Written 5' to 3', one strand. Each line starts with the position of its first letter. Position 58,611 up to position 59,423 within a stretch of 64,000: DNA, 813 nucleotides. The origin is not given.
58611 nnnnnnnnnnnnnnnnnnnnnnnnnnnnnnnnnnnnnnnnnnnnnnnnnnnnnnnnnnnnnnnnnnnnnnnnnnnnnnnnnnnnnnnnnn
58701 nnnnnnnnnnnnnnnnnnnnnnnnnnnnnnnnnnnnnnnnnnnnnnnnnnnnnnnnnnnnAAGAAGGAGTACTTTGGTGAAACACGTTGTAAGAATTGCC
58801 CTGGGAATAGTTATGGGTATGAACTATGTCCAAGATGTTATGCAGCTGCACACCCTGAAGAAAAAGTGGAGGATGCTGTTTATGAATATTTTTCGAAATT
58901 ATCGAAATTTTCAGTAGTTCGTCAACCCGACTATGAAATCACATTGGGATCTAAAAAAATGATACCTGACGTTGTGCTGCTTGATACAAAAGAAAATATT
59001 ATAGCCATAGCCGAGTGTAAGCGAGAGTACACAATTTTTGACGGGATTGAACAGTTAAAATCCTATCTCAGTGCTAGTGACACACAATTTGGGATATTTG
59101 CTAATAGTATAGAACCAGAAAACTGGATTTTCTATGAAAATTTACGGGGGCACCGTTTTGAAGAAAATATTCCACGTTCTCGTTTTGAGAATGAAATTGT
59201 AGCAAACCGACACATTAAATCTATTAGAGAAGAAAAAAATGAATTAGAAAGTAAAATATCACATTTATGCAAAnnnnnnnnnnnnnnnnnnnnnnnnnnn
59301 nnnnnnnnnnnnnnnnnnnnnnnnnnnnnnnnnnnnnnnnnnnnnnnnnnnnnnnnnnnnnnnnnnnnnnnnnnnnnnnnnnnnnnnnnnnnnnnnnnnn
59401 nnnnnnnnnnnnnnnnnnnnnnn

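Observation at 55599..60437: Two-gene island (STK kinase plus AEP/Zn-ribbon/PD-(D/E)xK/coiled-coil giant) between eda and aspC: candidate undescribed defence or conflict module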

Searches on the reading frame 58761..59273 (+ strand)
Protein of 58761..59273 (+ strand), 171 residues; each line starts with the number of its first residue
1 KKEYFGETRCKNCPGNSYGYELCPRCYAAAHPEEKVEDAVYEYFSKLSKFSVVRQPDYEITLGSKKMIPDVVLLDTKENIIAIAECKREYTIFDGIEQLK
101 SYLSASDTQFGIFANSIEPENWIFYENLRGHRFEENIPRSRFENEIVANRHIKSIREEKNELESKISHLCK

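Call 63: search_protein_representatives(protein=window:58761-59273:+)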
Query: 171 residues. Proteins with E-value up to 0.001 (for the whole library): 208; up to 1e-10: 144; up to 1e-30: 8. The best 150 are listed.
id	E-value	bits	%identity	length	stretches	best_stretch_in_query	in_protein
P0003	3.9e-50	186.6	60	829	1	4-169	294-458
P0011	6.1e-46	172.9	56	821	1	7-167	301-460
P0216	6.5e-39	150.1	52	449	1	5-168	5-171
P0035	2.5e-37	144.9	54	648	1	10-165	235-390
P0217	2.4e-36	141.7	56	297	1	6-150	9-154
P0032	8.2e-33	130.2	52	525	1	20-168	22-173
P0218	7.0e-32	127.2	48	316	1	20-168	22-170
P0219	3.7e-31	124.8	47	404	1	20-166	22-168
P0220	1.8e-30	122.6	45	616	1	20-167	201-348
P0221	3.0e-30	121.8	54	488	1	38-167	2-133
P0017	4.6e-30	121.2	47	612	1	8-162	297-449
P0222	2.9e-29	118.7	50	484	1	18-168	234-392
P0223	1.2e-28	116.6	49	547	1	16-167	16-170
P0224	6.7e-28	114.2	48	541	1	20-162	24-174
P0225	1.4e-27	113.2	45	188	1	20-163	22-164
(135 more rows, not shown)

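Call 68: search_protein_families(library=pfam, alignment_id=A5, max_evalue=0.0001)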
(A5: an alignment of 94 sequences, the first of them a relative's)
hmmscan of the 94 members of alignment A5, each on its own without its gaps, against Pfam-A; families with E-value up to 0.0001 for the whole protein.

A. member 1, P0216 (449 aa): 1 family
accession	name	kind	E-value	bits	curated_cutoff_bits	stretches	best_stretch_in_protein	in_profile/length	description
PF13588.12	HSDR_N_2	-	2.1e-07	31.5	25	1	63-122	29-90/110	Type I restriction enzyme R protein N terminus (HSDR_N)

B. families by the number of members that match (of 94 scanned): 44 families (the first 25 are shown)
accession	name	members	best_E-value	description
PF13588.12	HSDR_N_2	73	6.1e-12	Type I restriction enzyme R protein N terminus (HSDR_N)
PF13742.12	tRNA_anti_2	21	5.5e-25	OB-fold nucleic acid binding domain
PF04313.20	HSDR_N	18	1.3e-07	Type I restriction enzyme R protein N terminus (HSDR_N)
PF13414.12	TPR_11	13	1.2e-57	TPR repeat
PF00515.34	TPR_1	13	1.5e-47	Tetratricopeptide repeat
PF13181.12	TPR_8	13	7.2e-29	Tetratricopeptide repeat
PF07719.23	TPR_2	12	2.6e-36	Tetratricopeptide repeat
PF13371.12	TPR_9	12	5.9e-33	Tetratricopeptide repeat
PF13431.12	TPR_17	12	1.3e-26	Tetratricopeptide repeat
PF13432.12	TPR_16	11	1.2e-23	Tetratricopeptide repeat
PF13424.12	TPR_12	11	2.5e-15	Tetratricopeptide repeat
PF13428.12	TPR_14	10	4e-13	Tetratricopeptide repeat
PF01336.31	tRNA_anti-codon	9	3.4e-12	OB-fold nucleic acid binding domain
PF01661.27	Macro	7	2.2e-43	Macro domain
PF10516.15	SHNi-TPR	7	1.4e-11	SHNi-TPR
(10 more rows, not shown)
